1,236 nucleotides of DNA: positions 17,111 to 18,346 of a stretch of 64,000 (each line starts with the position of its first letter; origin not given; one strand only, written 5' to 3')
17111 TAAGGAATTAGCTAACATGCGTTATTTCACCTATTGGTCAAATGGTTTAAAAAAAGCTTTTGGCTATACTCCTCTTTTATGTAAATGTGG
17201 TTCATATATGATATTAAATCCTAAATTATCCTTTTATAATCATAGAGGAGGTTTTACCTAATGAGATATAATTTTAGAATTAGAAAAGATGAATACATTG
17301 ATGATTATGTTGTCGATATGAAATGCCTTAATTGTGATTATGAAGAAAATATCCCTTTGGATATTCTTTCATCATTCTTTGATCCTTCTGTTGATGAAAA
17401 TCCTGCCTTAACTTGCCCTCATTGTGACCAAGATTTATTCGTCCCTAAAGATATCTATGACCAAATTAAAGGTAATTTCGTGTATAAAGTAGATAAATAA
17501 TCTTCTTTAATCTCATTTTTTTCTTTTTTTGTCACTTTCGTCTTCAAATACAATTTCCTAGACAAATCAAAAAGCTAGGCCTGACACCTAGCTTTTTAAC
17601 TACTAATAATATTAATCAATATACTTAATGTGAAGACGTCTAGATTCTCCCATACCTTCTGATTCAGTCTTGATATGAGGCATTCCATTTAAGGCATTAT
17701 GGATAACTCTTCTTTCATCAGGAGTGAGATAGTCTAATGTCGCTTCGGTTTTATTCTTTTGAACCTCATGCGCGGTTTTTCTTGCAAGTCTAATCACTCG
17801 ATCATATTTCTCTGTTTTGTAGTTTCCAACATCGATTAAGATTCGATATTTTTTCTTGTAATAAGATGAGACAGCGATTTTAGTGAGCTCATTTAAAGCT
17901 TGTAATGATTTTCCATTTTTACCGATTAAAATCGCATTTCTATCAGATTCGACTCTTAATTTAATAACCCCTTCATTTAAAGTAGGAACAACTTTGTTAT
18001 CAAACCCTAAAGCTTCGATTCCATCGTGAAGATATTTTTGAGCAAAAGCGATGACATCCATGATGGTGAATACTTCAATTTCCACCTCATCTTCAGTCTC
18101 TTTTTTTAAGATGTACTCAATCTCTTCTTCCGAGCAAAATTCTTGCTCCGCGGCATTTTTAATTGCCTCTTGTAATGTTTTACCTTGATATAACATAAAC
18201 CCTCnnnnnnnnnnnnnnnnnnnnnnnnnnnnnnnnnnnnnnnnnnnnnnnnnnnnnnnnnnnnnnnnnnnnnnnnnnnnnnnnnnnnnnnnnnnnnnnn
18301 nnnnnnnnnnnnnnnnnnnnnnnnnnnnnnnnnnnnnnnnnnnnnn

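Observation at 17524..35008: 50-bp inverted repeat pair brackets the entire oriC/dnaA block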

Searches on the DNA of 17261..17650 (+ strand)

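Call 7: search_rna_families(source=window, start=17450, end=17650, threshold=evalue, max_evalue=10)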
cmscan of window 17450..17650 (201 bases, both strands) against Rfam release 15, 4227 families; matches with E-value up to 10: 11.
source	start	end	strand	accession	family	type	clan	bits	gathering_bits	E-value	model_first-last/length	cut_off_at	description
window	17569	17650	-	RF02384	FasX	Gene; sRNA;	-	20.8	100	0.12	125-205/205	5'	FasX small RNA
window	17475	17510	-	RF01096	PK-HAV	Cis-reg;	-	17.5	50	9.2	1-56/56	no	HepA virus 3'-terminal pseudoknot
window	17513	17598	-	RF02526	SSRC34_1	Gene; sRNA;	-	16.8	64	4.9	1-128/128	no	Streptococcus sRNA SSRC34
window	17562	17619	-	RF02056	STnc390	Gene; sRNA;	-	15.9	50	0.5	1-60/60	no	Salmonella sRNA STnc390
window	17559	17605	-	RF00918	mir-872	Gene; miRNA;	-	15.1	75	1.9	1-81/81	no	mir-872 microRNA precursor family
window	17552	17598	-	RF02420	Bp1_162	Gene; sRNA;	-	14.7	50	4.8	1-100/100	no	Burkholderia sRNA Bp1_Cand612_SIPHT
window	17557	17607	-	RF00979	mir-553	Gene; miRNA;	-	14.1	82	6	1-62/62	no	mir-553 microRNA precursor family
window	17546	17602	+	RF02432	SpF25_sRNA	Gene; sRNA;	-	14.1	48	7.1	1-102/102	no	Streptococcus sRNA SpF25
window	17566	17650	-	RF02343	ar9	Gene; sRNA;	-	14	45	5.3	12-149/149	5'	Alphaproteobacterial sRNA ar9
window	17486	17538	+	RF04164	MIR1507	Gene; miRNA;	-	12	73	7.1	28-78/107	no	MIR1507 microRNA precursor family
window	17571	17650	-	RF02503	Atu_C9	Gene; sRNA;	-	7.2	40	5.8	100-192/192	5'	Rhizobiales sRNA Atu_C9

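Call 21: search_rna_families(sources=[L003, L004, L005, L006, L007, L009, L010], threshold=gathering)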
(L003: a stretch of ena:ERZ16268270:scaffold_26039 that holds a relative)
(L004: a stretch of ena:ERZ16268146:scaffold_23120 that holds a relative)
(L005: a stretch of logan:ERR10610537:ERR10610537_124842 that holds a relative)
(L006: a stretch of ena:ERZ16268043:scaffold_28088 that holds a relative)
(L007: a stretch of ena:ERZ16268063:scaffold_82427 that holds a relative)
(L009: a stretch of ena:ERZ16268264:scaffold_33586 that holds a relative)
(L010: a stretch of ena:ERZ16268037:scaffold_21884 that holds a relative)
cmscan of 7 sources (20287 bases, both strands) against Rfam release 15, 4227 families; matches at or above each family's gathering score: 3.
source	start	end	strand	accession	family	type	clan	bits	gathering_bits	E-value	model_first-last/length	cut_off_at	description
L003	1727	3945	-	RF02541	LSU_rRNA_bacteria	Gene; rRNA;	CL00112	2108.6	50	0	678-2925/2925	5'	Bacterial large subunit ribosomal RNA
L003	1547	1651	-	RF00001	5S_rRNA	Gene; rRNA;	CL00113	70.5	38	2.4e-13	1-120/120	no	5S ribosomal RNA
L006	2238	2310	-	RF00005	tRNA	Gene; tRNA;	CL00001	62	29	1.5e-11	1-71/71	no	tRNA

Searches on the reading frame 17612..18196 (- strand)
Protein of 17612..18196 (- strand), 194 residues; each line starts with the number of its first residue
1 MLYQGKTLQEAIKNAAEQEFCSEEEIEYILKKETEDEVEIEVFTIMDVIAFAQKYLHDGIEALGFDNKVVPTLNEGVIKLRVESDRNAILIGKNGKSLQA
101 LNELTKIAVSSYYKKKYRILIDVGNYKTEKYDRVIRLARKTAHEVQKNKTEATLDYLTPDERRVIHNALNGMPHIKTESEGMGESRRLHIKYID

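Call 41: find_encoding_contigs(protein=window:17612-18196:-, flank=3000, max_places=10)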
Protein window:17612-18196:- (194 aa): 22 contigs read that carry it; 10 places shown.
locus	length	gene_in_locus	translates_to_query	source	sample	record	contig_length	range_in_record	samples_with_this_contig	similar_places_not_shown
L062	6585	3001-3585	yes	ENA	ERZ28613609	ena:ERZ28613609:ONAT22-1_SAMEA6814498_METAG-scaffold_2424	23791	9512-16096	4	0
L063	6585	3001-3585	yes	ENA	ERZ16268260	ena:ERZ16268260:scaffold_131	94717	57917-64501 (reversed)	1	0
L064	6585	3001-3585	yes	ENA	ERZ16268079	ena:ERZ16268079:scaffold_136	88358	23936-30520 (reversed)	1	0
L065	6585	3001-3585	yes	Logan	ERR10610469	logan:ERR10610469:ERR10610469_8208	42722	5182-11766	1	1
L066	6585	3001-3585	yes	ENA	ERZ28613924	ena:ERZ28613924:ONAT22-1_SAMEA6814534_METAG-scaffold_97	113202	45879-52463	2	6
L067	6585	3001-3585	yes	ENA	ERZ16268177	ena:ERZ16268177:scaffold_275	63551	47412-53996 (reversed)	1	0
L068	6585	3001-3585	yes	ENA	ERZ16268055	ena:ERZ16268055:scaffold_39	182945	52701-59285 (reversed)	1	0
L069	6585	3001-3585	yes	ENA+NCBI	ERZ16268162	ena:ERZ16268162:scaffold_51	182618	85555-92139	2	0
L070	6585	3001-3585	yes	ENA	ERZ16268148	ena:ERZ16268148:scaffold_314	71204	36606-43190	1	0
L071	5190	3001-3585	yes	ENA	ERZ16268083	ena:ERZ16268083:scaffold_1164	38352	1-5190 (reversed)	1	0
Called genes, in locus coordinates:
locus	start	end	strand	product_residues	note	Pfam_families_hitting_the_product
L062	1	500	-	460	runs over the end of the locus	PF11638:DnaA_N (weak), PF00308:Bac_DnaA, PF08299:Bac_DnaA_C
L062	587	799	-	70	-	-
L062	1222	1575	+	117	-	PF00825:Ribonuclease_P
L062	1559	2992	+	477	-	PF02096:60KD_IMP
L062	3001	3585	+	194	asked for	PF13083:KH_KhpA-B (weak), PF01424:R3H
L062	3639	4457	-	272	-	-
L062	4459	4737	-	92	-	PF01817:CM_2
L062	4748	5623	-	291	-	PF11449:ArsP_2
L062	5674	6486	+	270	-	PF00756:Esterase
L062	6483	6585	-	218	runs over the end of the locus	PF01966:HD (weak)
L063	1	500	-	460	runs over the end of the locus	PF11638:DnaA_N (weak), PF00308:Bac_DnaA, PF08299:Bac_DnaA_C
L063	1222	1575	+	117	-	PF00825:Ribonuclease_P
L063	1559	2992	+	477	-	PF02096:60KD_IMP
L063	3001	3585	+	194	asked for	PF13083:KH_KhpA-B (weak), PF01424:R3H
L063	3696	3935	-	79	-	-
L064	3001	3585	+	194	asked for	PF13083:KH_KhpA-B (weak), PF01424:R3H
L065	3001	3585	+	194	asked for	PF13083:KH_KhpA-B (weak), PF01424:R3H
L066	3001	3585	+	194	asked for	PF13083:KH_KhpA-B (weak), PF01424:R3H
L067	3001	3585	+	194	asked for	PF13083:KH_KhpA-B (weak), PF01424:R3H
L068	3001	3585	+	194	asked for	PF13083:KH_KhpA-B (weak), PF01424:R3H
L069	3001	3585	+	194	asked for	PF13083:KH_KhpA-B (weak), PF01424:R3H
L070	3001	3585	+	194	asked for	PF13083:KH_KhpA-B (weak), PF01424:R3H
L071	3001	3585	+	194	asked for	PF13083:KH_KhpA-B (weak), PF01424:R3H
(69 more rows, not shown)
